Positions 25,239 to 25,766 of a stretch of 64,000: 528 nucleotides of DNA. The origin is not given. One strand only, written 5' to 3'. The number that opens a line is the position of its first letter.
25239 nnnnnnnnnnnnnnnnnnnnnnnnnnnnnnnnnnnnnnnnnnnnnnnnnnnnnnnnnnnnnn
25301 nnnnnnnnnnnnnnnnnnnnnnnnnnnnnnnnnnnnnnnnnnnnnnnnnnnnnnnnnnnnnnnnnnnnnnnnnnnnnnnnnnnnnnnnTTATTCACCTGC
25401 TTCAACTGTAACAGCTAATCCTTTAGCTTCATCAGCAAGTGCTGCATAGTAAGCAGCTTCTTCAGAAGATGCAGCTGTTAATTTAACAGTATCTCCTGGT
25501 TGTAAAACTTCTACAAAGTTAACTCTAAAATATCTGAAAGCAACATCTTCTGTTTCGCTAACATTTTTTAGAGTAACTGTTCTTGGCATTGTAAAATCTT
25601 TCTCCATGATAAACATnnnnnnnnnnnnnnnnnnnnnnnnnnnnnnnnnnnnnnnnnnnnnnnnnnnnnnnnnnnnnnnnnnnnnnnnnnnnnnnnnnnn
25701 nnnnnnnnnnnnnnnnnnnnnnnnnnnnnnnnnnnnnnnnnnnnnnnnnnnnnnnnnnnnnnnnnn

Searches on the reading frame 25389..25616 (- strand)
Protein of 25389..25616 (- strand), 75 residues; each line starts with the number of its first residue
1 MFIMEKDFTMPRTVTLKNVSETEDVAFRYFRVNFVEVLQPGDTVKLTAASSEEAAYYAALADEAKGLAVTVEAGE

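Call 10: search_protein_families(library=phrogs, proteins=[window:25389-25616:-], max_evalue=0.01)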
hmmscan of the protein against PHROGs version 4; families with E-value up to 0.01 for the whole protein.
window:25389-25616:- (75 aa): 0 families

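Call 11: search_protein_families(library=pfam, proteins=[window:25389-25616:-], max_evalue=0.01)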
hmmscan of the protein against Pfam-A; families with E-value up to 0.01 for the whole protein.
window:25389-25616:- (75 aa): 0 families

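Call 15: find_related_loci(query=window:25389-25616:-, collection=viral_contigs, flank=4000)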
Query window:25389-25616:- (75 aa) in viral_contigs; peptide patterns used: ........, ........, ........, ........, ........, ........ (x = any residue, [..] = any of these).
44 stretches matched a pattern; 12 encode a relative of the query (tblastn E <= 1e-3); 12 distinct loci.
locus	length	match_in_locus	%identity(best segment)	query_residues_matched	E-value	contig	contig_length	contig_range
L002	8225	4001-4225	96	1-75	8e-35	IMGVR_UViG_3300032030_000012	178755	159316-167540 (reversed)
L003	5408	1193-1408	82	3-75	4e-24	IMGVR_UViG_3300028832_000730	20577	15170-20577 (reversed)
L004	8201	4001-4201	75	4-71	1e-21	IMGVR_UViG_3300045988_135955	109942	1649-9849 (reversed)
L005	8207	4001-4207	67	6-75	5e-19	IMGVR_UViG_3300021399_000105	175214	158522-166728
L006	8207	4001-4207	67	6-75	5e-19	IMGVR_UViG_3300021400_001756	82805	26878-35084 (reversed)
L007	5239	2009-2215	67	6-75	5e-19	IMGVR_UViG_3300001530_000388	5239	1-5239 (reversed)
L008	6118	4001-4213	63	2-69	6e-16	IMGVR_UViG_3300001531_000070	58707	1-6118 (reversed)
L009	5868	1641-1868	57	1-75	4e-15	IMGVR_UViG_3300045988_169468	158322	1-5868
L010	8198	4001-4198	48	5-71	1e-14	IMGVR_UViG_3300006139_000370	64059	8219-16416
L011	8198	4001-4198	48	5-71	1e-14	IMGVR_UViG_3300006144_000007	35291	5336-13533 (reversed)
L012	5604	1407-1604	48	5-71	1e-14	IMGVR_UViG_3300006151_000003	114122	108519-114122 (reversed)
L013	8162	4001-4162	55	1-53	1e-13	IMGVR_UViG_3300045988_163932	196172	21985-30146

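Call 26: find_related_loci(query=A1, collection=viral_contigs, flank=1500)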
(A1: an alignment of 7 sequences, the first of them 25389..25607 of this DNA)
Query A1 (72 aa) in viral_contigs; peptide patterns used: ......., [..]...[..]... (x = any residue, [..] = any of these).
52 stretches matched a pattern; 18 encode a relative of the query (tblastn E <= 1e-3); 18 distinct loci.
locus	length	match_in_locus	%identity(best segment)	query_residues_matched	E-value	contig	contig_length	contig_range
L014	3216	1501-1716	96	1-72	8e-33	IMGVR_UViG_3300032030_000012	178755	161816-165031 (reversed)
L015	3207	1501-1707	65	1-68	5e-24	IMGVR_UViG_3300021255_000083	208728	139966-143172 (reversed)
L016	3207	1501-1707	65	1-68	5e-24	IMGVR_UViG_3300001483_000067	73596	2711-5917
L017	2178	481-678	69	2-68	6e-24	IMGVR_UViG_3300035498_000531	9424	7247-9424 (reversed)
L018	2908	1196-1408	82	1-72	1e-23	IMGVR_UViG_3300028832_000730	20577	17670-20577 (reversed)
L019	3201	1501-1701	75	1-68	7e-22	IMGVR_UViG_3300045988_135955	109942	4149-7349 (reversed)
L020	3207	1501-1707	67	3-72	3e-19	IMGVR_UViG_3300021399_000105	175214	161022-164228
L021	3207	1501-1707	67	3-72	3e-19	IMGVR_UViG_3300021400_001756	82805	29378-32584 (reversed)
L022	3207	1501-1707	67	3-72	3e-19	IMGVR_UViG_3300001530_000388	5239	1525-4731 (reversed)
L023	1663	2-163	69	14-68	2e-18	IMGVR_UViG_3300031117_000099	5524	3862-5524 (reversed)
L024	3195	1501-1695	65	3-66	1e-15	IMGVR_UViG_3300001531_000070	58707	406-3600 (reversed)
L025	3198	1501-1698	49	2-68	2e-15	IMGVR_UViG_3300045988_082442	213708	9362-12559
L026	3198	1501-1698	58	6-72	4e-15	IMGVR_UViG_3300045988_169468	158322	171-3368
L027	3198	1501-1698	48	2-68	8e-15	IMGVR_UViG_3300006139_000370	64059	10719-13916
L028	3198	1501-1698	48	2-68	8e-15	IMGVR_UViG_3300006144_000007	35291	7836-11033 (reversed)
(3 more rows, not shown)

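Call 27: find_related_loci(query=A1, collection=metagenome_contigs, flank=1500)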
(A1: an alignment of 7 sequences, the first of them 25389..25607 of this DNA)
Query A1 (72 aa) in metagenome_contigs; peptide patterns used: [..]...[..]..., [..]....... (x = any residue, [..] = any of these).
477 stretches matched a pattern; 23 encode a relative of the query (tblastn E <= 1e-3); 23 distinct loci.
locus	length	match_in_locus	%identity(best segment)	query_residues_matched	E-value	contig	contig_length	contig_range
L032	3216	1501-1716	96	1-72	8e-33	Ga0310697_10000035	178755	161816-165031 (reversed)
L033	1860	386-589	68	1-69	6e-26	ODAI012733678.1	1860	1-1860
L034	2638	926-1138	62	1-70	2e-24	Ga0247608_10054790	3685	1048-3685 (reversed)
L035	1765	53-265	62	1-70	2e-24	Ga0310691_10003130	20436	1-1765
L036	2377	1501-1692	65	4-68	4e-24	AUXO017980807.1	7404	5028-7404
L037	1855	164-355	65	4-68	4e-24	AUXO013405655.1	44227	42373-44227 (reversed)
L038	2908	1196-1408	82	1-72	1e-23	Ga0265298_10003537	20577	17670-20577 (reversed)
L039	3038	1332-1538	61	1-68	1e-22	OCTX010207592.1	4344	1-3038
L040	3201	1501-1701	75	1-68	7e-22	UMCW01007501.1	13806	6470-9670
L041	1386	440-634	64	1-66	2e-21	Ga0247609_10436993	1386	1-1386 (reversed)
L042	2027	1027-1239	60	1-72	6e-21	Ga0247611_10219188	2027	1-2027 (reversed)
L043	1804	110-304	61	1-66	6e-20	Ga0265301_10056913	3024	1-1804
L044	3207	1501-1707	67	3-72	3e-19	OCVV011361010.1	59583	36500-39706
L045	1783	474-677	61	2-68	6e-19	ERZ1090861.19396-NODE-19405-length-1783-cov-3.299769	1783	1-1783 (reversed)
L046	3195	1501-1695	70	3-67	2e-18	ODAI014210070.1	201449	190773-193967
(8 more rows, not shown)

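Call 41: find_homologous_proteins(query=window:25389-25607:-)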
Query window:25389-25607:- (72 aa): 78 proteins with E <= 0.001 among 79 candidates.
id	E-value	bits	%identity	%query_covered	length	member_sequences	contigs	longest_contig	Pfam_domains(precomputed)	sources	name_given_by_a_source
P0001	3.9e-37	142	99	100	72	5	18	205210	-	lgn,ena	-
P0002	9.6e-31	122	89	100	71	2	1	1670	-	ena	-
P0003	1.2e-28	115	86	100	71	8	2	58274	-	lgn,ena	-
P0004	1.5e-28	115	85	100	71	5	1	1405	-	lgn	-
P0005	7.9e-27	110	82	100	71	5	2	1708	-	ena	-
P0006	3.8e-25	104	79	99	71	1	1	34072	-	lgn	-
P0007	7.7e-24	100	81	94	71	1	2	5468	-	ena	-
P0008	1.1e-23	100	81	94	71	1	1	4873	-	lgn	-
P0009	1.1e-23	100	81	94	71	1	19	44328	-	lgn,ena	-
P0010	1.5e-23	99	81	94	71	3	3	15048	-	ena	-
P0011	8.1e-23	97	79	94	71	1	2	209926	-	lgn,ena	-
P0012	6.7e-20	88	68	94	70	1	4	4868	-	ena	-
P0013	6.7e-20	88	74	94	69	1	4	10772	-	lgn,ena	-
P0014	7.4e-20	88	69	97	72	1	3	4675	-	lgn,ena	-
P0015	2.0e-19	86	72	93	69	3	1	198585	-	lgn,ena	-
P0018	3.2e-19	86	76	88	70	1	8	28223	-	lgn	-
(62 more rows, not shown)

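Call 42: find_encoding_contigs(protein=P0003, flank=1000, max_places=3)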
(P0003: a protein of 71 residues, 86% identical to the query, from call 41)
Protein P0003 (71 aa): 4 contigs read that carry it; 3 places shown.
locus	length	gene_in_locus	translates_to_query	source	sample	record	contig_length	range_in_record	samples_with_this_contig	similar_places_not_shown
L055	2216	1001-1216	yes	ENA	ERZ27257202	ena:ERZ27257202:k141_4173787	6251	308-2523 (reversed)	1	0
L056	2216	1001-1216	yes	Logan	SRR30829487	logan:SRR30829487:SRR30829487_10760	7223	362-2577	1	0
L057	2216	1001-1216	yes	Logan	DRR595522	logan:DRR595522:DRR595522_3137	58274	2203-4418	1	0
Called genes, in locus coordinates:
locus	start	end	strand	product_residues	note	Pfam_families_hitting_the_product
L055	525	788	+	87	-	-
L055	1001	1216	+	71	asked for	-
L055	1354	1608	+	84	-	-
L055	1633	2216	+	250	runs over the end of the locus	PF26809:Phage_T4_gp13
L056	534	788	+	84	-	-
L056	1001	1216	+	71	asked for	-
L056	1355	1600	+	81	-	-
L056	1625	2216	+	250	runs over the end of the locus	PF26809:Phage_T4_gp13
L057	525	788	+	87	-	-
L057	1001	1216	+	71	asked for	-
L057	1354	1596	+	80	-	-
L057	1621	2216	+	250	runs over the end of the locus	PF26809:Phage_T4_gp13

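Call 43: find_encoding_contigs(protein=P0006, flank=1000, max_places=3)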
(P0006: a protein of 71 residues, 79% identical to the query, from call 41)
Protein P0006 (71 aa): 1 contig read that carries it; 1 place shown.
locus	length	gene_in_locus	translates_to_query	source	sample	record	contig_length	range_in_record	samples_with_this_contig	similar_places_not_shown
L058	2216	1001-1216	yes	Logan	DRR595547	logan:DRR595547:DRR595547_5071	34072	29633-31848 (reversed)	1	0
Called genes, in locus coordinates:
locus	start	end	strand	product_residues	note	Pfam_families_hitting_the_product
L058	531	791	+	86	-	-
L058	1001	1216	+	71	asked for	-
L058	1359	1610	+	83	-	-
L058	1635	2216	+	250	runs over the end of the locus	PF26809:Phage_T4_gp13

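Call 44: find_encoding_contigs(protein=P0009, flank=1000, max_places=4)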
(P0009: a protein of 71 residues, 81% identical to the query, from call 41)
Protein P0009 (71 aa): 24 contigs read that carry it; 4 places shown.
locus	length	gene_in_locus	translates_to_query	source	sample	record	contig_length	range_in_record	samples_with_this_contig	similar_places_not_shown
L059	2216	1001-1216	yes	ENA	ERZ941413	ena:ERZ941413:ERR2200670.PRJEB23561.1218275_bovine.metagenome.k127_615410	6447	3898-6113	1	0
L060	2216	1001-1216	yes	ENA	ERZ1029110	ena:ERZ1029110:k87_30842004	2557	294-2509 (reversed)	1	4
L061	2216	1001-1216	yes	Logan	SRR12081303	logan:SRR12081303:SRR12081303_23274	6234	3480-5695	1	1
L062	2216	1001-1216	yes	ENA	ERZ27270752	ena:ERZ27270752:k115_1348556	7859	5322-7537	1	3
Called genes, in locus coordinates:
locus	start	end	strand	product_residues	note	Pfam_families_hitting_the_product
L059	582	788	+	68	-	-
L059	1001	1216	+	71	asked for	-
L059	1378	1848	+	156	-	-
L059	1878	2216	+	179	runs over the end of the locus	-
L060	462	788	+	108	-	-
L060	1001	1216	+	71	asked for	-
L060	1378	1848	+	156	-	-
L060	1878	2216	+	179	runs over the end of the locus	-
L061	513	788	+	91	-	-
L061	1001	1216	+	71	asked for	-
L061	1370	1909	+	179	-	-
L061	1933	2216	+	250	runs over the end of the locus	PF26809:Phage_T4_gp13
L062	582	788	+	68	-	-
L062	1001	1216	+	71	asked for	-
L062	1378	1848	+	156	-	-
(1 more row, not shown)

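Call 45: find_encoding_contigs(protein=P0011, flank=1000, max_places=3)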
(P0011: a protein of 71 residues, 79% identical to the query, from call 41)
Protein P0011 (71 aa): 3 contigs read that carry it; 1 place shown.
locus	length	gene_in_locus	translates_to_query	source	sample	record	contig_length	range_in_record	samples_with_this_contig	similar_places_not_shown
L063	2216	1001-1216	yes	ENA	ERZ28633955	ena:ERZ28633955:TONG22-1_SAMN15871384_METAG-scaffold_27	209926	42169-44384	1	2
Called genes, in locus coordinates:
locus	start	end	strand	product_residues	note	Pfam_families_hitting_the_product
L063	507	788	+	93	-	-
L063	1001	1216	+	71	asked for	-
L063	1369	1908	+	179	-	-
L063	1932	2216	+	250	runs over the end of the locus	PF26809:Phage_T4_gp13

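Call 47: find_encoding_contigs(protein=P0002, flank=1000, max_places=2)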
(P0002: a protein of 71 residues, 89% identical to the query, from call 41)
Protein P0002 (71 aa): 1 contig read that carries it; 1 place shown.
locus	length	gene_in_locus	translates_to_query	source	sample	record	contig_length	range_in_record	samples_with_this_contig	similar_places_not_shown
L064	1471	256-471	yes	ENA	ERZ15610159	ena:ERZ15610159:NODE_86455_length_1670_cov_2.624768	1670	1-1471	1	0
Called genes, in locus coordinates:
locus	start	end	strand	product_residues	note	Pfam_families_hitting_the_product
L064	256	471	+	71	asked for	-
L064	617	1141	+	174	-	-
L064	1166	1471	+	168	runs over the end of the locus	?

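Call 48: find_encoding_contigs(protein=P0004, flank=1000, max_places=2)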
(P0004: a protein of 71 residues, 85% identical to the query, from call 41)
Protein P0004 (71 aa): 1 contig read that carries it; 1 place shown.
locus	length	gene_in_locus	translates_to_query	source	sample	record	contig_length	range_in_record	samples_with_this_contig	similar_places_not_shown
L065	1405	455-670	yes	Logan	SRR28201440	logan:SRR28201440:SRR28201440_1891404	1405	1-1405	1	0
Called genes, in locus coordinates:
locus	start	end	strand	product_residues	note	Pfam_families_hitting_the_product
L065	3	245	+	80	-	?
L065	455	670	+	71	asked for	-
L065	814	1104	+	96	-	-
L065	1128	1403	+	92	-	?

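Call 49: find_encoding_contigs(protein=P0005, flank=1000, max_places=2)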
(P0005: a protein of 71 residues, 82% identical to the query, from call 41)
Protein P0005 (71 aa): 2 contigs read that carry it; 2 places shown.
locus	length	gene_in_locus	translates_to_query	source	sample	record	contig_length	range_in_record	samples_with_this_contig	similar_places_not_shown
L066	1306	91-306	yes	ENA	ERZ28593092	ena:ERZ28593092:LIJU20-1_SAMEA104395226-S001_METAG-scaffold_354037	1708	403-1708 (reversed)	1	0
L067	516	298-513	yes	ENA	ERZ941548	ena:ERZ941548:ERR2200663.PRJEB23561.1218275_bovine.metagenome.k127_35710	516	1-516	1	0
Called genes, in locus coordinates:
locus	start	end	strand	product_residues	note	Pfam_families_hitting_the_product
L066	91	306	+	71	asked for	-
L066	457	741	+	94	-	-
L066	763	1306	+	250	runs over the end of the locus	PF26809:Phage_T4_gp13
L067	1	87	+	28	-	?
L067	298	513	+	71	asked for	-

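Call 50: find_encoding_contigs(protein=P0007, flank=1000, max_places=2)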
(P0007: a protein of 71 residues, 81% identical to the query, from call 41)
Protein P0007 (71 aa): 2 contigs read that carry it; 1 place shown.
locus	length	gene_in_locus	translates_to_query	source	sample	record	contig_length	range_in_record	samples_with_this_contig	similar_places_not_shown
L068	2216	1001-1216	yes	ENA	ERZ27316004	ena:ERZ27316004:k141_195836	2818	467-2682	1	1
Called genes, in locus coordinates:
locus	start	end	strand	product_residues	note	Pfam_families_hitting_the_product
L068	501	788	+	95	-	-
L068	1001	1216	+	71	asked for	-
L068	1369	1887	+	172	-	-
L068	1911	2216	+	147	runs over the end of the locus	?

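Call 51: find_encoding_contigs(protein=P0018, flank=1000, max_places=3)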
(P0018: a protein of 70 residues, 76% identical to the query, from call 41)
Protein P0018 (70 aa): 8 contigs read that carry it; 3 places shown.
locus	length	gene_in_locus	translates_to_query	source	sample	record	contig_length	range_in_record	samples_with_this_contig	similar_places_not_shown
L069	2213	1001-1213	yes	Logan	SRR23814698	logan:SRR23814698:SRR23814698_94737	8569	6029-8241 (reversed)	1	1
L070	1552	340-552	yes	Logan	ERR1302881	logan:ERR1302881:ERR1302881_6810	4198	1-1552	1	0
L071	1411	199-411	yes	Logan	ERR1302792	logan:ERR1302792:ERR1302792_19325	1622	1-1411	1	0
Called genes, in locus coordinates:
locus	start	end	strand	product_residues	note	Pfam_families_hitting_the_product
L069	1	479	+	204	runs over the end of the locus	-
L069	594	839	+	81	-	-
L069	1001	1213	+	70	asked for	-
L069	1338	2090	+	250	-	PF26809:Phage_T4_gp13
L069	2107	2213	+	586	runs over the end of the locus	-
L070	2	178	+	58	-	?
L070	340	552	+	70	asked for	-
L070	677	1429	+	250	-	PF26809:Phage_T4_gp13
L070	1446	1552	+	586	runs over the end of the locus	-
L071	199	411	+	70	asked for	-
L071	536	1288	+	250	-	PF26809:Phage_T4_gp13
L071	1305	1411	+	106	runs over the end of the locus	?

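Call 52: find_encoding_contigs(protein=P0013, flank=1000, max_places=3)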
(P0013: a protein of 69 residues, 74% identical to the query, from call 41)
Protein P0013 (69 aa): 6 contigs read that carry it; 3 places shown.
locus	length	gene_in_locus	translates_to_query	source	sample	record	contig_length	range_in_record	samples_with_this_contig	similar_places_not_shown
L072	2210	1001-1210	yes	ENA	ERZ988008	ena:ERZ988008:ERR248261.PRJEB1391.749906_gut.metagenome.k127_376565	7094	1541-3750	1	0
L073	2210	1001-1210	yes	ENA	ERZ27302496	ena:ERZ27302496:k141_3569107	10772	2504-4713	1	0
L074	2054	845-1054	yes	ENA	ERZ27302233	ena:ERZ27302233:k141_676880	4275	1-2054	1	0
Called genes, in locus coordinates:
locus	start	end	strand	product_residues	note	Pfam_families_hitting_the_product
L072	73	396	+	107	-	-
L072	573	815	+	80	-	-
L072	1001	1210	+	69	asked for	-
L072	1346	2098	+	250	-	PF26809:Phage_T4_gp13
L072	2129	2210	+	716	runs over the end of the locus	-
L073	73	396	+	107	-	-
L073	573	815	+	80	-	-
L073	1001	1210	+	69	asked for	-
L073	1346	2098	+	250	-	PF26809:Phage_T4_gp13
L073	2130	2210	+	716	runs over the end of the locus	-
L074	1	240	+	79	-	?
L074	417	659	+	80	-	-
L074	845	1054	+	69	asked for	-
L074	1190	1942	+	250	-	PF26809:Phage_T4_gp13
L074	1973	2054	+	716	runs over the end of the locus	-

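Call 71: predict_structure(alignment_id=A7)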
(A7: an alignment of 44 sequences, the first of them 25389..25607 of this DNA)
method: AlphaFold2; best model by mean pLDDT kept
length: 72 residues; sequences in the alignment: 44
mean_pLDDT: 95.6   pTM: 0.82
mean pLDDT of the five models: 95.6, 95.5, 93.2, 92.5, 91.6
residues with pLDDT >= 90: 67; 70-90: 5; 50-70: 0; < 50: 0
segments of 3 or more residues with pLDDT < 50: none
pLDDT, mean of each block of 10 residues (from residue 1): 93 98 96 97 97 96 96 77
secondary structure, 60 per line:
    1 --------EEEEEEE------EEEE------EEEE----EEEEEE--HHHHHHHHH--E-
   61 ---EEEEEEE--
elements in order: E9-15 E22-25 E32-35 E40-45 H48-56 E64-70

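Call 74: fold_search(model_id=the predicted structure, library=pdb)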
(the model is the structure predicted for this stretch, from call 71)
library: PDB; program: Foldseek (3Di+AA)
matches with E <= 10: 201; with E <= 0.001: 0
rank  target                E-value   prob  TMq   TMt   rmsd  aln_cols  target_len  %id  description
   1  7dwq_D                4.0e-01  0.77  0.52  0.43   4.2        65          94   14  Photosystem I from a chlorophyll d-containing cyanobacterium Acaryochloris marina (released 2021-06-02)
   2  1r8p_MODEL_1_A        8.1e-01  0.30  0.44  0.40  11.5        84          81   13  HPV-16 E2C solution structure (released 2004-11-23)
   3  6qph_D                9.7e-01  0.66  0.53  0.31   3.2        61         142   10  Dunaliella minimal PSI complex (released 2020-02-12)
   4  4xk8_d                1.1e+00  0.54  0.50  0.30   3.2        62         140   14  Crystal structure of plant photosystem I-LHCI super-complex at 2.8 angstrom resolution (released 2015-06-10)
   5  9kqp_D                1.2e+00  0.54  0.51  0.30   3.1        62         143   14  PSI-LHCI supercomplex binding with 10 Lhcas from C. subellipsoidea (released 2025-02-26)
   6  8wgh_D                1.2e+00  0.54  0.51  0.30   3.1        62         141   14  Cryo-EM structure of the red-shifted Fittonia albivenis PSI-LHCI (released 2024-07-10)
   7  4xk8_D                1.3e+00  0.47  0.49  0.30   3.2        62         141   14  Crystal structure of plant photosystem I-LHCI super-complex at 2.8 angstrom resolution (released 2015-06-10)
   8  7dkz_D                1.4e+00  0.35  0.46  0.28   3.6        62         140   11  Structure of plant photosystem I-light harvesting complex I supercomplex (released 2021-03-31)
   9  5l8r_D                1.5e+00  0.41  0.49  0.29   3.4        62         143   14  The structure of plant photosystem I super-complex at 2.6 angstrom resolution. (released 2017-03-15)
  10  7qco_D                1.5e+00  0.21  0.46  0.29   7.0        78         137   17  The structure of Photosystem I tetramer from Chroococcidiopsis TS-821, a thermophilic, unicellular, non-heterocyst-for (released 2022-04-06)
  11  9jj8_d                1.5e+00  0.38  0.51  0.31   4.5        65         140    9  Structural insights into the PSI-FCPI supercomplex from the coccolithophore Emiliania huxleyi (released 2025-08-20)
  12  3egr_B                1.5e+00  0.16  0.32  0.36   6.6        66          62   14  CRYSTAL STRUCTURE OF A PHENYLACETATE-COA OXYGENASE SUBUNIT PAAB (REUT_A2307) FROM RALSTONIA EUTROPHA JMP134 AT 2.65 A  (released 2008-09-30)
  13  3aqd_S                1.6e+00  0.30  0.42  0.47   8.0        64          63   12  Unliganded TRAP (released 2010-12-29)
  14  9t3p_A                1.7e+00  0.41  0.40  0.29   2.7        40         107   18  Nonameric Ena1C ring of Bacillus cereus (released 2025-12-03)
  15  1jb0_D                1.7e+00  0.35  0.50  0.31   4.3        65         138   12  Crystal Structure of Photosystem I: a Photosynthetic Reaction Center and Core Antenna System from Cyanobacteria (released 2001-08-01)
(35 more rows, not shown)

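Call 86: find_encoding_contigs(protein=P0001, flank=400, max_places=10)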
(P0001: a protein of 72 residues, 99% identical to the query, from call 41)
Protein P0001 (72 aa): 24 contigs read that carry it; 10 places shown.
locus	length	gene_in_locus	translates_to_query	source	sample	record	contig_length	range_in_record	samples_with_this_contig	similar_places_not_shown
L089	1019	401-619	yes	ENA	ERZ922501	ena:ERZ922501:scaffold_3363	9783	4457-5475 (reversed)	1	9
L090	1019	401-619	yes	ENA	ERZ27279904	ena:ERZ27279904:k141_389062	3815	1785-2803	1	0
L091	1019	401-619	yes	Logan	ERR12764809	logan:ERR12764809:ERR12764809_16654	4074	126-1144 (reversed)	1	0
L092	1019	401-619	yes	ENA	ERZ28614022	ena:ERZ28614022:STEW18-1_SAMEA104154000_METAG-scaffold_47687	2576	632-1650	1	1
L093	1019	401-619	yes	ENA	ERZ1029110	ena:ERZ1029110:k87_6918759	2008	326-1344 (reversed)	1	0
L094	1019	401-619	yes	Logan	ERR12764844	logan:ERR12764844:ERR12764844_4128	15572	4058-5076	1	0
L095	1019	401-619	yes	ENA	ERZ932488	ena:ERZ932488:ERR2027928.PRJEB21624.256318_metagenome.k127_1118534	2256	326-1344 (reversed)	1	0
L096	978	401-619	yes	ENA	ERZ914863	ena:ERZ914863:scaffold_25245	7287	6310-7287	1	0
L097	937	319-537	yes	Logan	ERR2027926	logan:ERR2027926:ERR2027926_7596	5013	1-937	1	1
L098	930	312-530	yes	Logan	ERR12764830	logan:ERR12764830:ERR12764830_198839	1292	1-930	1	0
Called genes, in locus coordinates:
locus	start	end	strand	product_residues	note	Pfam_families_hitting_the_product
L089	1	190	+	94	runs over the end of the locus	-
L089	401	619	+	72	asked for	-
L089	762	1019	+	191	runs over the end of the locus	-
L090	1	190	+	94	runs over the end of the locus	-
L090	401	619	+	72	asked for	-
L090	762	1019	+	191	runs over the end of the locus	-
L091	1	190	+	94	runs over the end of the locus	-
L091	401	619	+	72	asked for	-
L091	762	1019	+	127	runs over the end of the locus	?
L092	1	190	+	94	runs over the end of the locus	-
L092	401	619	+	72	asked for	-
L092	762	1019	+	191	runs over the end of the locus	-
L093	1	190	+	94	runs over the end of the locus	-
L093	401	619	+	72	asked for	-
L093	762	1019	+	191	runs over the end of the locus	-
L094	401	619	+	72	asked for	-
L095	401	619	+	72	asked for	-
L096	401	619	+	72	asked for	-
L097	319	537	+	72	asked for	-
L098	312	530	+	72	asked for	-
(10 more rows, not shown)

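Call 87: find_encoding_contigs(protein=P0010, flank=400, max_places=5)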
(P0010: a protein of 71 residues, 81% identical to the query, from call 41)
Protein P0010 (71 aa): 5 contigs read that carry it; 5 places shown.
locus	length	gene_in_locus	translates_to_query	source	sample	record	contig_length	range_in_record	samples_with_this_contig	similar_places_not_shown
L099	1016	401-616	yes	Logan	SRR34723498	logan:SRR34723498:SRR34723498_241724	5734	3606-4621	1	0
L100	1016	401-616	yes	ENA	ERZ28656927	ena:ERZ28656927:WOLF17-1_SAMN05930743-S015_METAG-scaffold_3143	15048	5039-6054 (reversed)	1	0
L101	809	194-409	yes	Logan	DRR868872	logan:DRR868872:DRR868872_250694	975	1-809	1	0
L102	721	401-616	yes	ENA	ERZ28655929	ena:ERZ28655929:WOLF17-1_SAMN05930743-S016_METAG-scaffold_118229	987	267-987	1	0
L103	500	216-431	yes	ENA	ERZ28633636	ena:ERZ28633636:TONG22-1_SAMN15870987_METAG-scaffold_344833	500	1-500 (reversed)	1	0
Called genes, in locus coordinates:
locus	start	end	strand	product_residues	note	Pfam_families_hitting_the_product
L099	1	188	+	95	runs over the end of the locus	-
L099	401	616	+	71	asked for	-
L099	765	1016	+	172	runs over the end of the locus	-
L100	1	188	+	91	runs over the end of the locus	-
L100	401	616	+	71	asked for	-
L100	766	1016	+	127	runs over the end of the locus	-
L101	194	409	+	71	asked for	-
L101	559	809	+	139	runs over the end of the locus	?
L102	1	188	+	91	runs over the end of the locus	-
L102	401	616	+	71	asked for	-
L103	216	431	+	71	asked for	-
